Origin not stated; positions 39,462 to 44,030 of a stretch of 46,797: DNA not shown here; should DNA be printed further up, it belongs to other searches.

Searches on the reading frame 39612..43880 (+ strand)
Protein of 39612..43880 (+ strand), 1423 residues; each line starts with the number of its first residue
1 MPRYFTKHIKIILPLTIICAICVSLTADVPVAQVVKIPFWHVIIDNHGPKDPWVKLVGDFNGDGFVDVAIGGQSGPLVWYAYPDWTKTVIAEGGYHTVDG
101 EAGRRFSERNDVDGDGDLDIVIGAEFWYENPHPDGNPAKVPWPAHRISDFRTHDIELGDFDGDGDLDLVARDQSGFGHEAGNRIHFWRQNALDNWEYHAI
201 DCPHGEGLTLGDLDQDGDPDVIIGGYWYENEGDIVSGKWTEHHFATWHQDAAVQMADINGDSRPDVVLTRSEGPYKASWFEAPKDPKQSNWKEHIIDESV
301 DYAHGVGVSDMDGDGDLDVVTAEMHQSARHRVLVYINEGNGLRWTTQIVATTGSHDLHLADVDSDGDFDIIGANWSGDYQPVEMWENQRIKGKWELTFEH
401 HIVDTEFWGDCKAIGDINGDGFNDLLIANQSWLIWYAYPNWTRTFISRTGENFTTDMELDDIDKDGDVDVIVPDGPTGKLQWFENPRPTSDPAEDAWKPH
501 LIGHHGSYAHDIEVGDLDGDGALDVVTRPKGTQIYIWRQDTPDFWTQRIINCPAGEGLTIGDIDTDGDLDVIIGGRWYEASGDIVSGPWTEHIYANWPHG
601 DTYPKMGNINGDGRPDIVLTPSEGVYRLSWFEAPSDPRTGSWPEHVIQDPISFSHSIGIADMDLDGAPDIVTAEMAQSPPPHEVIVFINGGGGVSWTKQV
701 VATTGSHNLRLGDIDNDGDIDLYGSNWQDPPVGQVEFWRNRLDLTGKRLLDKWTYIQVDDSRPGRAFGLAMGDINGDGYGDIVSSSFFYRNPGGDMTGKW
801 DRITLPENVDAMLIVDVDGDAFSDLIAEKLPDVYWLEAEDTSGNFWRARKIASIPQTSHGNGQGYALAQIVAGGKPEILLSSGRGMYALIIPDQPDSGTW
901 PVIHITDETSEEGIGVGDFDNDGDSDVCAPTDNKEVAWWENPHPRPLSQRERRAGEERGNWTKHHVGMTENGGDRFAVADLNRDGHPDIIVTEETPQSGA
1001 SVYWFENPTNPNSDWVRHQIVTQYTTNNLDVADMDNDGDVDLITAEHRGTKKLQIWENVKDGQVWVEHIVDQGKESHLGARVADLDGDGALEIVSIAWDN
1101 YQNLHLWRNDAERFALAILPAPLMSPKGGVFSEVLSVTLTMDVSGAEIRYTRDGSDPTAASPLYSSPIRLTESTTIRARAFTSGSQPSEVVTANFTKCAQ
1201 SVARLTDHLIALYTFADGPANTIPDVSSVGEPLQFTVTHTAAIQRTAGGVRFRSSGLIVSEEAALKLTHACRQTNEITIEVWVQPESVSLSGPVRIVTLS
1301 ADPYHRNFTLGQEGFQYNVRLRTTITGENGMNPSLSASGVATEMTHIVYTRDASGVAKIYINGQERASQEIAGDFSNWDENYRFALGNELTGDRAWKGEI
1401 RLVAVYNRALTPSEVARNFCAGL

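Call 76: search_protein_families(library=padloc, proteins=[window:39612-43880:+], max_evalue=0.00001)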
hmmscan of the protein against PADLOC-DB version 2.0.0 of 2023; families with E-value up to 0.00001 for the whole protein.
window:39612-43880:+ (1423 aa): 0 families

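Call 77: search_protein_families(library=pfam, proteins=[window:39612-43880:+], max_evalue=0.00001)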
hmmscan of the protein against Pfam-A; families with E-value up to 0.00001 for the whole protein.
window:39612-43880:+ (1423 aa): 6 families
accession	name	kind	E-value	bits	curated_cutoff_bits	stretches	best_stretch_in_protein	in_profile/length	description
PF13517.12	FG-GAP_3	-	4.5e-79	261.4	26.9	11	310-371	1-60/61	FG-GAP-like repeat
PF01839.29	FG-GAP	-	2.8e-41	139.2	22.1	0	413-431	6-24/37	FG-GAP repeat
PF13385.13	Laminin_G_3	-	1.3e-23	84.2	27.6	1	1263-1416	5-151/151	Concanavalin A-like lectin/glucanases superfamily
PF13290.12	CHB_HEX_C_1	-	2e-19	69.7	22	1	1126-1192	1-67/67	Chitobiase/beta-hexosaminidase C-terminal domain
PF13287.12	Fn3_assoc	-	3.3e-17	62.8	23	1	1137-1194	1-58/59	Fn3 associated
PF14779.12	BBS1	-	2.3e-06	27.7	27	0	1024-1059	14-52/254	Ciliary BBSome complex subunit 1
